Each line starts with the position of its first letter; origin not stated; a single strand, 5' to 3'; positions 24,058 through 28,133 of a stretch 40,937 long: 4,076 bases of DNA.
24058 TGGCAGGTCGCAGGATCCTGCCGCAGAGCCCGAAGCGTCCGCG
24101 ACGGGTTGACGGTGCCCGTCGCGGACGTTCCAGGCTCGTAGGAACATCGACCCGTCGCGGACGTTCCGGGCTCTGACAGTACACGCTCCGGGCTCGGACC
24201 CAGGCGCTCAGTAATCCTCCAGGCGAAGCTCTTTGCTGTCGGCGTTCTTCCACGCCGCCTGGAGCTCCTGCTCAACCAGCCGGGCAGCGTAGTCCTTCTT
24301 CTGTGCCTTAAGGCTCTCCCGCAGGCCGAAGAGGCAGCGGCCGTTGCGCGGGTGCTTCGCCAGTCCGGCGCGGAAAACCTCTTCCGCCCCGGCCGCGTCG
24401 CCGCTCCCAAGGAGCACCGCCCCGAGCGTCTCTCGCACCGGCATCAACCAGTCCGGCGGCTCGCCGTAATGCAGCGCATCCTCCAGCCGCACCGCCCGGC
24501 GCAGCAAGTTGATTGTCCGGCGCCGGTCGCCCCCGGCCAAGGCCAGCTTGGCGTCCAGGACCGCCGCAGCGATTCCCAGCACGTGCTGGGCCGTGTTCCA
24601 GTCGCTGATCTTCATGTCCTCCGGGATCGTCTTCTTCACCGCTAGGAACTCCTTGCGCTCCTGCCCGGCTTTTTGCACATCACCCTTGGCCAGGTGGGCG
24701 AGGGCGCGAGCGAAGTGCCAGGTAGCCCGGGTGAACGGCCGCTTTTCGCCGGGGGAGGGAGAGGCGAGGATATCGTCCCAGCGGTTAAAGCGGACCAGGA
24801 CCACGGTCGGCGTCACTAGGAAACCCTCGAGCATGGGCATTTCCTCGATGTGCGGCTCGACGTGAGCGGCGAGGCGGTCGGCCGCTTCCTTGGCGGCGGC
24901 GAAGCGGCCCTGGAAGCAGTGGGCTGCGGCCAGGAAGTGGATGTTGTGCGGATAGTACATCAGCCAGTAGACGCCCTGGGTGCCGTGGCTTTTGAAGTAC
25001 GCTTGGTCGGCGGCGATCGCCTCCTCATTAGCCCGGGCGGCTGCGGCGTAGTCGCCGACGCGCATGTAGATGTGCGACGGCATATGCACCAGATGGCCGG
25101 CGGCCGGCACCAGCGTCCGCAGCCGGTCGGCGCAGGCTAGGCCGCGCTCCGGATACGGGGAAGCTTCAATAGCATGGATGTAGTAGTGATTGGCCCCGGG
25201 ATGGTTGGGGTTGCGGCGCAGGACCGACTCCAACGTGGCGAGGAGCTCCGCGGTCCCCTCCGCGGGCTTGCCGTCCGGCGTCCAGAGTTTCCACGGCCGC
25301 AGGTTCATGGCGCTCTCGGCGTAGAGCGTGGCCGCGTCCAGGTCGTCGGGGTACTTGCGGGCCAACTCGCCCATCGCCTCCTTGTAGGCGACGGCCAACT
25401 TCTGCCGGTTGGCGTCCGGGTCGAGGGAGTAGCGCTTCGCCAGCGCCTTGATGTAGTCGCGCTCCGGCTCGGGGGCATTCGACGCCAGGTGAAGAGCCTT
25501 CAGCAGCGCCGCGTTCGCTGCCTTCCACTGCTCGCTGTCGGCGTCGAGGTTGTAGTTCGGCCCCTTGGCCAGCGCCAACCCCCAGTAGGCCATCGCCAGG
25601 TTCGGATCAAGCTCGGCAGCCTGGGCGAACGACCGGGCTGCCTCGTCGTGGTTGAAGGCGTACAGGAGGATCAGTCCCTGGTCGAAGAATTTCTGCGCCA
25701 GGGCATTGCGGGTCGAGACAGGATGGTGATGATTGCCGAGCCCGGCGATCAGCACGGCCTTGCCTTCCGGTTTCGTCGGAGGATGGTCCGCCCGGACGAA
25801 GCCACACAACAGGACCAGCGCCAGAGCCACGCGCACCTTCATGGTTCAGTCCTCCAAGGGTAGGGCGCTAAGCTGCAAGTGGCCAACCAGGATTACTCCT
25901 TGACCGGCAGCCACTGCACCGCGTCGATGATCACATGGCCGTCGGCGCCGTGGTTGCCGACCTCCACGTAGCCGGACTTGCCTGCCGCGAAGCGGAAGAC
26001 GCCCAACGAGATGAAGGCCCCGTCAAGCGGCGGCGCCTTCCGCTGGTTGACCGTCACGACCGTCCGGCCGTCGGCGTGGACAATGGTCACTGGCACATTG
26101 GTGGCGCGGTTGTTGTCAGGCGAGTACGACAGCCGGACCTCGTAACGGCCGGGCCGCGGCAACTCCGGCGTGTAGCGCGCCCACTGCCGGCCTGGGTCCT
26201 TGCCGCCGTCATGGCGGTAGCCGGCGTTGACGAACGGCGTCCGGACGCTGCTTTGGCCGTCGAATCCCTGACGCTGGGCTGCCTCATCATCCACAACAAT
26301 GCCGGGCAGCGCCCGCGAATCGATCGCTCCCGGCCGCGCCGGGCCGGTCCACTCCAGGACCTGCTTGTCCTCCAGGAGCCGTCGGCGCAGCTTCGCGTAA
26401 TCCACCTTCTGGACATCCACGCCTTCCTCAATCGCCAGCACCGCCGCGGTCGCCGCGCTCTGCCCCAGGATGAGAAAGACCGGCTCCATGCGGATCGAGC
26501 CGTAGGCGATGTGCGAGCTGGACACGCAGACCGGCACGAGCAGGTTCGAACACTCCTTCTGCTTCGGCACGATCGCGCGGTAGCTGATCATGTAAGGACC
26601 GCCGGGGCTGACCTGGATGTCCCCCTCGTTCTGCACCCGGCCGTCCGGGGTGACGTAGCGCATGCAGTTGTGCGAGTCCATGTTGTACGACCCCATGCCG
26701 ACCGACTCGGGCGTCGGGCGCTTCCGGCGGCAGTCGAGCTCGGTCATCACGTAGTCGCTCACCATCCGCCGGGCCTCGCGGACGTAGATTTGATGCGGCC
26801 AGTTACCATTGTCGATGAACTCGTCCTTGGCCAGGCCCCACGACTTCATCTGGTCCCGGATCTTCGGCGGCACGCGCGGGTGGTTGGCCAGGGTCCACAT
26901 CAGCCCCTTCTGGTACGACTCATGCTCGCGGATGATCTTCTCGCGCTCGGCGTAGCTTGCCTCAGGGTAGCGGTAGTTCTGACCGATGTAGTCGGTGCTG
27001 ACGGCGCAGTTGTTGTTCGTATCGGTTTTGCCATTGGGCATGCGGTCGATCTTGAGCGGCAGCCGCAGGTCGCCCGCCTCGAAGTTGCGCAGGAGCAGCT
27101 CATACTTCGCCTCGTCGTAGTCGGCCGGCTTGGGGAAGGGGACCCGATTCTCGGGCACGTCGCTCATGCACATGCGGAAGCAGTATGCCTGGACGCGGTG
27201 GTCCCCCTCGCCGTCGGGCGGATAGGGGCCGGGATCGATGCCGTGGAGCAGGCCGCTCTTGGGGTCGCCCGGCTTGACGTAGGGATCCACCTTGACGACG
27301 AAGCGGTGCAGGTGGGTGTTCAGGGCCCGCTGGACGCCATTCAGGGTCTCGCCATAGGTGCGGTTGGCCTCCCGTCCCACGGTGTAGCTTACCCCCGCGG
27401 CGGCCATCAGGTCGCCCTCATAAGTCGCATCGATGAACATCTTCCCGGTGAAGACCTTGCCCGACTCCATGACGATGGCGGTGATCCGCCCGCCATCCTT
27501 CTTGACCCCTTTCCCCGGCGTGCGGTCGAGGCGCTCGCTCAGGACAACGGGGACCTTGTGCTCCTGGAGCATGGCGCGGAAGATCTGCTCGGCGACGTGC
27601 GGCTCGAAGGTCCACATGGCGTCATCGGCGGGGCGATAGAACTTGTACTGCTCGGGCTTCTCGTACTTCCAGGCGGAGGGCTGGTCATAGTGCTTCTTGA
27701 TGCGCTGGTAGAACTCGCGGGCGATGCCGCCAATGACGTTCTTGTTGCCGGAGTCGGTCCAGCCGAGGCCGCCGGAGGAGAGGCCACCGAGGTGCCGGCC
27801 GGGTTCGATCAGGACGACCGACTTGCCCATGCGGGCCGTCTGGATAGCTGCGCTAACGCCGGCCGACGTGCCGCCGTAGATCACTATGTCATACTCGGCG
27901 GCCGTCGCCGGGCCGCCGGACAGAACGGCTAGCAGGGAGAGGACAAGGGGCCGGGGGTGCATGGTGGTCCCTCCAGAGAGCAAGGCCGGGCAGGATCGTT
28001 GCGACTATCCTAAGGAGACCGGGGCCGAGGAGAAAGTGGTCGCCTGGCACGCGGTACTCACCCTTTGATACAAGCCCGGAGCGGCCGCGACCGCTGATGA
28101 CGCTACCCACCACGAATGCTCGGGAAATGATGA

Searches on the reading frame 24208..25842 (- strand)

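Call 62: search_protein_families(library=pfam, proteins=[window:24208-25842:-], max_evalue=0.001)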
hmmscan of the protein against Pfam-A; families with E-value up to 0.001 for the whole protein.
window:24208-25842:- (544 aa): 2 families
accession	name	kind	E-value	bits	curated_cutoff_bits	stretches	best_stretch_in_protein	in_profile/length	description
PF07719.23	TPR_2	-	9e-09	35.2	27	0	52-81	4-33/34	Tetratricopeptide repeat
PF13428.12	TPR_14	-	8e-07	29.6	23.5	0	472-506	6-40/44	Tetratricopeptide repeat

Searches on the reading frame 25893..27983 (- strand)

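Call 62: search_protein_families(library=pfam, proteins=[window:25893-27983:-], max_evalue=0.001)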
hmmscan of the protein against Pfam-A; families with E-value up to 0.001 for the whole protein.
window:25893-27983:- (696 aa): 3 families
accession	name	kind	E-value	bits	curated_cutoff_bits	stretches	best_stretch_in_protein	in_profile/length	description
PF12831.13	FAD_oxidored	-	1.4e-121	407.1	27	1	32-536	1-416/416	FAD dependent oxidoreductase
PF25275.1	Golvesin_C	-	1.4e-19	70.9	31.6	1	565-690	4-129/132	Golvesin C-terminal domain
PF01266.30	DAO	-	0.00026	21.1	27.9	1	32-81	1-52/353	FAD dependent oxidoreductase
